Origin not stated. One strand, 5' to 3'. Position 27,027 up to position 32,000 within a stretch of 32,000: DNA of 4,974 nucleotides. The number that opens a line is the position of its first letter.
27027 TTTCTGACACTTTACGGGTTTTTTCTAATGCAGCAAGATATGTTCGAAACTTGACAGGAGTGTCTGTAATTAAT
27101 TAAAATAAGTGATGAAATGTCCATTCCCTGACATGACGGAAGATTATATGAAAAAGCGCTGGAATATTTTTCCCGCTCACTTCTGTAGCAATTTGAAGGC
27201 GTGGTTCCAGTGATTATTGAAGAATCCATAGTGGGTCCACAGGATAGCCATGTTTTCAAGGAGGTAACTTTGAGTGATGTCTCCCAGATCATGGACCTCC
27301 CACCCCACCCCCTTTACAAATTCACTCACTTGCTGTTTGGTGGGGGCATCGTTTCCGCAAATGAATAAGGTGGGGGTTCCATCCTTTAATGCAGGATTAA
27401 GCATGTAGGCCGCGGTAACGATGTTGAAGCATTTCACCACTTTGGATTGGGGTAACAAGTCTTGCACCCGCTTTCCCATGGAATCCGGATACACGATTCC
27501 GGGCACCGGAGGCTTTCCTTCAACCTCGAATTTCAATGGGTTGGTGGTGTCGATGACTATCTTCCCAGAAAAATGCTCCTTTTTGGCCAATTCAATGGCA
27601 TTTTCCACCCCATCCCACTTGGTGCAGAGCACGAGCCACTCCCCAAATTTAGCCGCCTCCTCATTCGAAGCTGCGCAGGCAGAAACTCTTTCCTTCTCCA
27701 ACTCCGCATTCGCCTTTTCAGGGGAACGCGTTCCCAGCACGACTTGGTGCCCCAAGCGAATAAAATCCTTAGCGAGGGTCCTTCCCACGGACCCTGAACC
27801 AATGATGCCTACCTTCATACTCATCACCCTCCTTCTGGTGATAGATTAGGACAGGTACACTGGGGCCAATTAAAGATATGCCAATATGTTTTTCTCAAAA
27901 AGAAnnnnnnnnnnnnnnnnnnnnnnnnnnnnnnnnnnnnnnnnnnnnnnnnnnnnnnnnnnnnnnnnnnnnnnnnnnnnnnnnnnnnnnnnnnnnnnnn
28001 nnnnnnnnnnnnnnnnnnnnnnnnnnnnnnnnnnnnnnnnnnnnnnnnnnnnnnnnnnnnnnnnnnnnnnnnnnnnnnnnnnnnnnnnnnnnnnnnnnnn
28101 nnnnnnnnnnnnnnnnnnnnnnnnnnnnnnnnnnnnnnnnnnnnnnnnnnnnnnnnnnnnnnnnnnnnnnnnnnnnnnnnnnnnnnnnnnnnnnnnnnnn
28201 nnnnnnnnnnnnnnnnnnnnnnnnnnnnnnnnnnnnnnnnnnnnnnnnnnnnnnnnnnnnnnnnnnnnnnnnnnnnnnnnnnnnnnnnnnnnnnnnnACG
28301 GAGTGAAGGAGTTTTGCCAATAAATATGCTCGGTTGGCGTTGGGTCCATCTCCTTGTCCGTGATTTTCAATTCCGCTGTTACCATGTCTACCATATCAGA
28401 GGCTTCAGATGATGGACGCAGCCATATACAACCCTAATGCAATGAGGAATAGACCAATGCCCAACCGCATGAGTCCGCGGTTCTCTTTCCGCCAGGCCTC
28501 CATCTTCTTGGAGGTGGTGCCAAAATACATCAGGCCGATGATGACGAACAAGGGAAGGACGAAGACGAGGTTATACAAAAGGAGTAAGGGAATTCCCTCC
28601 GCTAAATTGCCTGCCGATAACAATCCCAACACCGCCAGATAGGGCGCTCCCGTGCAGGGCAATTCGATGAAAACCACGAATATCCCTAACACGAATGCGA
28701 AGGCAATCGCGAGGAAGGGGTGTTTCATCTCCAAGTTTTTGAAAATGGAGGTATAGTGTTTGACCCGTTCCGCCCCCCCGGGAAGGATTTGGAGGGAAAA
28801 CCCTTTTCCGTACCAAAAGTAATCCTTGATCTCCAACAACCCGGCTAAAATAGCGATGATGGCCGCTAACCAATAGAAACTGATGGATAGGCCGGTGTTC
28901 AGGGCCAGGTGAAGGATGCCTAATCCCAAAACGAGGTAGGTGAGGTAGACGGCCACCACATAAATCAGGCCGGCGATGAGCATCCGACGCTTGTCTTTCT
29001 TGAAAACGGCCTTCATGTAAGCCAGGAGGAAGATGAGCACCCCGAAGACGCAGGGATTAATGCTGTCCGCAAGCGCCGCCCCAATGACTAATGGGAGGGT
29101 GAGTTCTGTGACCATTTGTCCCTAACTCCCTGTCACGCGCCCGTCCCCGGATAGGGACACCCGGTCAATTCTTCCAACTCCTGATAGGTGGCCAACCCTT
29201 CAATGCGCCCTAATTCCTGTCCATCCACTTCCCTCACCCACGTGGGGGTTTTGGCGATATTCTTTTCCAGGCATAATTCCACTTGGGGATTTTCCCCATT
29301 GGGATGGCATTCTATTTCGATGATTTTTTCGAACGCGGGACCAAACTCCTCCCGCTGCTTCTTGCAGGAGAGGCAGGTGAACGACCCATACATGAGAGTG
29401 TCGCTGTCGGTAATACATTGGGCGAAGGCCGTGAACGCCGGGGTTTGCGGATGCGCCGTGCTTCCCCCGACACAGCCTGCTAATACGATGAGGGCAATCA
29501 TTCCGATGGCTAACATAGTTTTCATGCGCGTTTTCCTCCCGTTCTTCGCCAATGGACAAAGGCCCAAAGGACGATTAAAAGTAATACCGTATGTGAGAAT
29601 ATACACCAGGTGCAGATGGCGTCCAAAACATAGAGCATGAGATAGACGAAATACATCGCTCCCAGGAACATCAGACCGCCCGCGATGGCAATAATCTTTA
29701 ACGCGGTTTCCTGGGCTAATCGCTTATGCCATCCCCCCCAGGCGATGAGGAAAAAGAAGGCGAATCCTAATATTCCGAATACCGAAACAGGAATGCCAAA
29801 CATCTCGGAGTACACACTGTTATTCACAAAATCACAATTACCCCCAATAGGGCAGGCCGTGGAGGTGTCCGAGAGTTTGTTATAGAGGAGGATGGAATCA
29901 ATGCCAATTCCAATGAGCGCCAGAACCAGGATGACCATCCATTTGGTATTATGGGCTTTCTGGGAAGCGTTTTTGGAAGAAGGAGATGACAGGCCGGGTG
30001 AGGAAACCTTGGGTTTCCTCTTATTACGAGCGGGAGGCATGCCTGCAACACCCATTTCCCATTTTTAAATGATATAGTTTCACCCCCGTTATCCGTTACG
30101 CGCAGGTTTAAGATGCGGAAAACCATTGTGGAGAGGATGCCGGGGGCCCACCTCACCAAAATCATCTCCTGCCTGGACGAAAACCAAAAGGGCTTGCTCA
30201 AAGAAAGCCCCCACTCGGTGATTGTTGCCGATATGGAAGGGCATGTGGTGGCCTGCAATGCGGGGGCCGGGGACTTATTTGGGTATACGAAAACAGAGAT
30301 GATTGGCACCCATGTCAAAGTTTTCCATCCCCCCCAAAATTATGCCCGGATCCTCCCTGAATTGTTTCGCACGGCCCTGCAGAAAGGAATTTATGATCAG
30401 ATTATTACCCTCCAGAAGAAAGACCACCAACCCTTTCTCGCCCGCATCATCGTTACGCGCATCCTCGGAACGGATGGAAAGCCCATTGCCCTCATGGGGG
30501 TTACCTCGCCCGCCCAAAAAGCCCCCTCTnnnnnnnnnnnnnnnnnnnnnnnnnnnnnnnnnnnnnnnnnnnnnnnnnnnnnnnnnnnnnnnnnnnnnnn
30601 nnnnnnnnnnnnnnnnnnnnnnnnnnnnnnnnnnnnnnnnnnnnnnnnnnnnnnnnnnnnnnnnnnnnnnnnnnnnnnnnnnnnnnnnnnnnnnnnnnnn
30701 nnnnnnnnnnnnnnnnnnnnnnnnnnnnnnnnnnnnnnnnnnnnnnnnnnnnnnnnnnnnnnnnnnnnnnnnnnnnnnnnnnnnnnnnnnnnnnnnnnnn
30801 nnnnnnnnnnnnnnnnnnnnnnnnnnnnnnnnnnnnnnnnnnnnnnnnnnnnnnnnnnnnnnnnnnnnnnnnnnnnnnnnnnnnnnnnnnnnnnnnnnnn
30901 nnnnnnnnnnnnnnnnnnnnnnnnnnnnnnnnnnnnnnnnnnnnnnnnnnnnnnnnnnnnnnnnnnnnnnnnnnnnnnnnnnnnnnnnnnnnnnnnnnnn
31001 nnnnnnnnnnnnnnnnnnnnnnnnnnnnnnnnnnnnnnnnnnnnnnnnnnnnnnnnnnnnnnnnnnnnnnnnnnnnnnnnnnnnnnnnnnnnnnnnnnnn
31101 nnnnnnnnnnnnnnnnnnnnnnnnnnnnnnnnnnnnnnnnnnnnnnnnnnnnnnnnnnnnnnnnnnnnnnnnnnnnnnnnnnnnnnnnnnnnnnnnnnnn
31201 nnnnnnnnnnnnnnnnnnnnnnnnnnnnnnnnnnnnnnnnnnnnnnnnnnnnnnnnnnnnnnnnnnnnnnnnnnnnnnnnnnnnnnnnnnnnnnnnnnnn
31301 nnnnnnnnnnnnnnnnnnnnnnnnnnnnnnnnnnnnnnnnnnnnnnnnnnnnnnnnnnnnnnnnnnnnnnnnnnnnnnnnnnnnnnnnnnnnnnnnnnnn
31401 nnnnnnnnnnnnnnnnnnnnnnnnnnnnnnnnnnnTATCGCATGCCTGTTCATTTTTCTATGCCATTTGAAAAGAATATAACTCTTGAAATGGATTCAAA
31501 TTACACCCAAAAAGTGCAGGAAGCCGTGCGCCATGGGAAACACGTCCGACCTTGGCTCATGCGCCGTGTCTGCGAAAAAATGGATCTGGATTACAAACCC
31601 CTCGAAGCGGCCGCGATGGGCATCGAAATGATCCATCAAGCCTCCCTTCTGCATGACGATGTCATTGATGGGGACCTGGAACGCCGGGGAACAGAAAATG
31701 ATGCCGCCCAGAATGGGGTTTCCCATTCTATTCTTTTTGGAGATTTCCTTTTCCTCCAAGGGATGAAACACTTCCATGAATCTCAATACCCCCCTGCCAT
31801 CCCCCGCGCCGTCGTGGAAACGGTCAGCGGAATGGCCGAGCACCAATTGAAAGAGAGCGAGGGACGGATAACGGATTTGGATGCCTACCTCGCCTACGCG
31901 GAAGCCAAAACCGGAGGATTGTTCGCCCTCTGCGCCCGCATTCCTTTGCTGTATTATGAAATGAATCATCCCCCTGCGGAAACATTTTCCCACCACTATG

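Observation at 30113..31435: PAS sensor domain fused to a MenA-type membrane prenyltransferase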

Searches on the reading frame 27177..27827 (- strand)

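Call 3: search_protein_families(library=pfam, proteins=[window:27177-27827:-], max_evalue=0.01)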
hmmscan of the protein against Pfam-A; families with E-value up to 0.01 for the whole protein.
window:27177-27827:- (216 aa): 11 families
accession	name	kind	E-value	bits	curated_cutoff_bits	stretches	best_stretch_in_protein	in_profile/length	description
PF03807.23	F420_oxidored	-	2e-21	76.8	21.6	1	5-97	1-94/94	NADP oxidoreductase coenzyme F420-dependent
PF03446.21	NAD_binding_2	-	9.5e-07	29.4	21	1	5-96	1-94/161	NAD binding domain of 6-phosphogluconate dehydrogenase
PF10727.15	Rossmann-like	-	1.8e-05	24.9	23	1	4-94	15-107/131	Rossmann-like domain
PF02558.23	ApbA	-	0.00011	22.3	22.2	1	6-82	1-87/150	Ketopantoate reductase PanE/ApbA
PF22660.2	RS_preATP-grasp-like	-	0.00018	22.3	27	1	4-63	2-61/98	Ribonucleotide synthetase preATP-grasp domain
PF02826.25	2-Hacid_dh_C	-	0.00043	20.2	25.1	1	3-48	36-80/178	D-isomer specific 2-hydroxyacid dehydrogenase, NAD binding domain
PF02737.24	3HCDH_N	-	0.00074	19.9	22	1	5-48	1-44/180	3-hydroxyacyl-CoA dehydrogenase, NAD binding domain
PF03435.24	Sacchrp_dh_NADP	-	0.0011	19.7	25.1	1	6-52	1-52/129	Saccharopine dehydrogenase NADP binding domain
PF01210.29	NAD_Gly3P_dh_N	-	0.0017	18.8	23.1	1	5-47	1-42/158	NAD-dependent glycerol-3-phosphate dehydrogenase N-terminus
PF13460.12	NAD_binding_10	-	0.0021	18.4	27.2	1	10-60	2-53/184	NAD(P)H-binding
PF02254.24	TrkA_N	-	0.0099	16.6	23.8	0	8-46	3-41/116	TrkA-N domain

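Call 44: search_protein_families(library=ncbifam, proteins=[window:27177-27827:-], max_evalue=0.001)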
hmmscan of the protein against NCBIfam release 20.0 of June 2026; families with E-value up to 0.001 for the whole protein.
window:27177-27827:- (216 aa): 15 families
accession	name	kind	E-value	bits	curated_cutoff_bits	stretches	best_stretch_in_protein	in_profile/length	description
TIGR01915.1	npdG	equivalog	4.3e-18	66.1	149.8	1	4-193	1-200/220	NADPH-dependent F420 reductase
NF005814.0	PRK07680.1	equivalog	1.5e-06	27.7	278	1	4-101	1-102/275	late competence protein ComER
TIGR00745.1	apbA_panE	subfamily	1e-05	25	141.35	1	5-92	1-99/305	2-dehydropantoate 2-reductase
NF005093.0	PRK06522.2-4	equivalog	1.2e-05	24.8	308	1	3-58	3-56/304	2-dehydropantoate 2-reductase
NF008592.0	PRK11559.1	equivalog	6.4e-05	22.4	397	1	2-59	1-56/296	2-hydroxy-3-oxopropionate reductase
TIGR00112.1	proC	equivalog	8.5e-05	22.3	196.75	1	6-92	1-91/263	pyrroline-5-carboxylate reductase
NF005091.0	PRK06522.2-2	equivalog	0.00017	20.9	252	1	4-96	2-105/302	2-dehydropantoate 2-reductase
NF005087.0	PRK06522.1-1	equivalog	0.00021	20.5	351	1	4-79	1-81/296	2-dehydropantoate 2-reductase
NF004783.0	PRK06129.1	equivalog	0.00028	20.4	347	1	3-42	2-41/315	3-hydroxyacyl-CoA dehydrogenase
NF006409.0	PRK08655.1-3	equivalog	0.00031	20.4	310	1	4-94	1-90/290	prephenate dehydrogenase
NF007161.0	PRK09599.1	subfamily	0.00035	19.9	271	1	4-96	1-95/302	NADP-dependent phosphogluconate dehydrogenase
NF007039.0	PRK09496.3-2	equivalog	0.00035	19.5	293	1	4-42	1-39/446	Trk system potassium transporter TrkA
NF004991.0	PRK06370.1-3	subfamily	0.00061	18.4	620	1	4-77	203-272/509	FAD-containing oxidoreductase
TIGR00872.1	gnd_rel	equivalog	0.00063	19.1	297.2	1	4-96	1-94/299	phosphogluconate dehydrogenase (NAD(+)-dependent, decarboxylating)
NF006461.0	PRK08850.1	equivalog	0.00066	18.4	633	1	1-86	2-89/405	FAD-dependent 2-octaprenylphenol hydroxylase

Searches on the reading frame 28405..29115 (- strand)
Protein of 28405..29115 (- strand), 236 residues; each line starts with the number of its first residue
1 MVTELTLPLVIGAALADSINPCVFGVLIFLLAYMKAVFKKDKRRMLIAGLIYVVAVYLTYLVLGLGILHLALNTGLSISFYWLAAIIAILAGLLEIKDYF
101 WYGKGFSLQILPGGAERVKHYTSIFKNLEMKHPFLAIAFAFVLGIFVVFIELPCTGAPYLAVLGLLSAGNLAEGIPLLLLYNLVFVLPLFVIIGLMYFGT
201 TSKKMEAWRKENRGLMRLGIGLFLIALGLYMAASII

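Call 3: search_protein_families(library=pfam, proteins=[window:28405-29115:-], max_evalue=0.01)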
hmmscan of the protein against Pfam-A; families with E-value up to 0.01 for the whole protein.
window:28405-29115:- (236 aa): 1 family
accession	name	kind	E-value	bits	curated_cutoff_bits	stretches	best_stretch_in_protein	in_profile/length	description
PF11139.14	SfLAP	-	2.4e-05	24.3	35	1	10-233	1-209/213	Sap, sulfolipid-1-addressing protein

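Call 44: search_protein_families(library=ncbifam, proteins=[window:28405-29115:-], max_evalue=0.001)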
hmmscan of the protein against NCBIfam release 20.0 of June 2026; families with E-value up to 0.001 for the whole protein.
window:28405-29115:- (236 aa): 0 families

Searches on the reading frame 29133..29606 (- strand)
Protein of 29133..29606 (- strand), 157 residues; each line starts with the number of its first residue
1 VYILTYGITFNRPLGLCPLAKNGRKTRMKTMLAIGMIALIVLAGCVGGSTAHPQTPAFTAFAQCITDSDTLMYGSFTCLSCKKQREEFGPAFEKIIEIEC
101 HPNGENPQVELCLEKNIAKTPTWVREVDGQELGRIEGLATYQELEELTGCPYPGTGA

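Call 3: search_protein_families(library=pfam, proteins=[window:29133-29606:-], max_evalue=0.01)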
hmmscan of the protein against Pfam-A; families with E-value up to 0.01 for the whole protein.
window:29133-29606:- (157 aa): 0 families

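Call 27: search_solved_structures(query=window:29136-29525:-, max_evalue=1, show_alignments=2)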
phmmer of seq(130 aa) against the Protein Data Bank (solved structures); distinct sequences matched with E-value up to 1: 7.
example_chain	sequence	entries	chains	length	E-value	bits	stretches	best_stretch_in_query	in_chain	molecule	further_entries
3kp9_A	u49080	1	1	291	4.4e-13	52.7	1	7-103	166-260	VKORC1/thioredoxin domain protein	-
4nv2_A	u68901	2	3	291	4.5e-13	52.7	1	7-103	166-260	VKORC1/thioredoxin domain protein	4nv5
3kp8_A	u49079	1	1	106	4.4e-12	49.5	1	39-103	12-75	VKORC1/thioredoxin domain protein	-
4nv6_A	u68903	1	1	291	8.3e-12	48.6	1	7-103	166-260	VKORC1/thioredoxin domain protein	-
7jjt_A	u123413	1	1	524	0.081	16.3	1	64-119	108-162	Alpha-amylase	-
9fz2_A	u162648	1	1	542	0.088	16.1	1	64-119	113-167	Alpha-amylase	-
2oe0_A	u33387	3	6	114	0.83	13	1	30-111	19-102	Thioredoxin-3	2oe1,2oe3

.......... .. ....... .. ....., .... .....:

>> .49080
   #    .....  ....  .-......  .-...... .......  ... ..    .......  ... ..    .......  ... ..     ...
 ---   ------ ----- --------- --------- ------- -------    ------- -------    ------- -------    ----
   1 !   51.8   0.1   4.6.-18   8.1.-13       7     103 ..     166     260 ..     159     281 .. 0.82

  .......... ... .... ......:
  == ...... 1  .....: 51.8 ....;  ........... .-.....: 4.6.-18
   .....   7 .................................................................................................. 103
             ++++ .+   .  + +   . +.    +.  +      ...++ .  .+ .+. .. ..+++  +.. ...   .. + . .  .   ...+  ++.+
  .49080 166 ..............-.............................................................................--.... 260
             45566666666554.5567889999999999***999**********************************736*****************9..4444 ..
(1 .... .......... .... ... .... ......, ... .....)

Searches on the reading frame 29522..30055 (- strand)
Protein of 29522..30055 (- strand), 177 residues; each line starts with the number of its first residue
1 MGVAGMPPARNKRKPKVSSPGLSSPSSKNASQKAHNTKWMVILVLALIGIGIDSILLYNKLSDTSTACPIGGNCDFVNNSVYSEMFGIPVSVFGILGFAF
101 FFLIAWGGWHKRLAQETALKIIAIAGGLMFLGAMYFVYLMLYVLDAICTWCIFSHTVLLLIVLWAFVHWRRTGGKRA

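Call 3: search_protein_families(library=pfam, proteins=[window:29522-30055:-], max_evalue=0.01)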
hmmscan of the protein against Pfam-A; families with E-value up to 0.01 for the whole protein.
window:29522-30055:- (177 aa): 1 family
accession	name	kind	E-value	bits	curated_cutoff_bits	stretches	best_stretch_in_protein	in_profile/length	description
PF07884.19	VKOR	-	1.2e-23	84.2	27.5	1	41-165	2-133/134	Vitamin K epoxide reductase family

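Call 4: search_protein_families(library=ncbifam, proteins=[window:29522-30055:-], max_evalue=0.01)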
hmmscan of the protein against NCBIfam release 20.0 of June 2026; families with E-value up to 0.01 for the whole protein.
window:29522-30055:- (177 aa): 3 families
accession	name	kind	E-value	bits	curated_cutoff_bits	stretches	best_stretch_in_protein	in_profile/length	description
NF011480.0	PRK14889.1-4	equivalog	1.2e-12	48.4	120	1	42-167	9-128/132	VKOR family protein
NF011478.0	PRK14889.1-1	equivalog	0.00036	20.6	182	1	71-162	48-137/152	VKOR family protein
NF011479.0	PRK14889.1-2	equivalog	0.00045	20.5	264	1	64-165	37-139/145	VKOR family protein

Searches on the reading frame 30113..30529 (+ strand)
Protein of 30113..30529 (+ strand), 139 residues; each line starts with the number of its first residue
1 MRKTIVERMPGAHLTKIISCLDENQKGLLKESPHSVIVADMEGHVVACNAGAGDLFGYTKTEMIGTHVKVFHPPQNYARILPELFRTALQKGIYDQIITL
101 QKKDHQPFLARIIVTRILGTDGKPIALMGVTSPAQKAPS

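Call 26: find_homologous_proteins(query=window:30113-30529:+, max_evalue=0.001)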
Query seq(139 aa): 9 candidates shared short words with the query, none scored E <= 0.001.

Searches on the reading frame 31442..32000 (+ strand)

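Call 3: search_protein_families(library=pfam, proteins=[window:31442-32000:+], max_evalue=0.01)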
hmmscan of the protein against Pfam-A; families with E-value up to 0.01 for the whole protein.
window:31442-32000:+ (186 aa): 1 family
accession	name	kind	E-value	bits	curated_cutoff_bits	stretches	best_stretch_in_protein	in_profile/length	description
PF00348.22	polyprenyl_synt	-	1.3e-25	90.6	27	1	22-176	5-165/251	Polyprenyl synthetase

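Call 4: search_protein_families(library=ncbifam, proteins=[window:31442-32000:+], max_evalue=0.01)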
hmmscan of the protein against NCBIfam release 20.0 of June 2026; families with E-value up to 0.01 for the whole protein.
window:31442-32000:+ (186 aa): 16 families
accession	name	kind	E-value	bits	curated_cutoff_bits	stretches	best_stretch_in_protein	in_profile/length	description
NF041169.1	f2_encap_cargo4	exception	1.5e-18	67.2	450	1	28-167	46-190/334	family 2 encapsulin nanocompartment cargo protein polyprenyl transferase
NF040698.1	IdsA_Meth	equivalog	1.7e-14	53.7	468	1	28-146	33-156/328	short chain isoprenyl diphosphate synthase IdsA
NF042417.1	NPPPS_Mycobact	equivalog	7.8e-14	51.4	600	1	31-168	55-194/335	nonaprenyl/(2E,6E)-farnesyl/geranylgeranyl diphosphat synthase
NF040627.1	GFPS_Meth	equivalog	2.1e-13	50.4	600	1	17-168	23-176/285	geranylfarnesyl diphosphate synthase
TIGR02748.1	GerC3_HepT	equivalog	2.5e-13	49.8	456.55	1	31-164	42-177/319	heptaprenyl diphosphate synthase component II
NF045549.1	GGPPsyn_IdsB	equivalog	3.4e-13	49.4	475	1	24-167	57-206/346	geranylgeranyl diphosphate synthase IdsB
NF045485.1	FPPsyn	subfamily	7.7e-12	44.9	275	1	28-134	28-141/288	farnesyl diphosphate synthase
NF041003.1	GGPP_syn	equivalog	9e-12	44.7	500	1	31-115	39-123/326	geranylgeranyl diphosphate synthase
TIGR02749.1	prenyl_cyano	equivalog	2.7e-11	43.1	383.2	1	32-167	44-184/322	solanesyl diphosphate synthase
NF008140.0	PRK10888.1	equivalog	2.9e-10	40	412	1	32-110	44-122/323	octaprenyl diphosphate synthase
NF040936.1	hexpp_archaea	equivalog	9e-10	38.3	400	1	28-165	37-169/275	hexaprenyl pyrophosphate synthase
NF007877.0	PRK10581.1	equivalog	3e-09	36.5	321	1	27-124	39-138/299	(2E,6E)-farnesyl diphosphate synthase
NF045628.1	HxpDPsynlarge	equivalog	2.8e-08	33.2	500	1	31-157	34-162/311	hexaprenyl-diphosphate synthase large subunit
NF045685.1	GGPPSynCrtE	equivalog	3.1e-08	33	460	1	19-113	24-125/293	geranylgeranyl diphosphate synthase CrtE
NF040789.2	gerfarn_diphsyn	equivalog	6.2e-08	32.2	560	1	55-169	85-206/345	geranylfarnesyl diphosphate synthase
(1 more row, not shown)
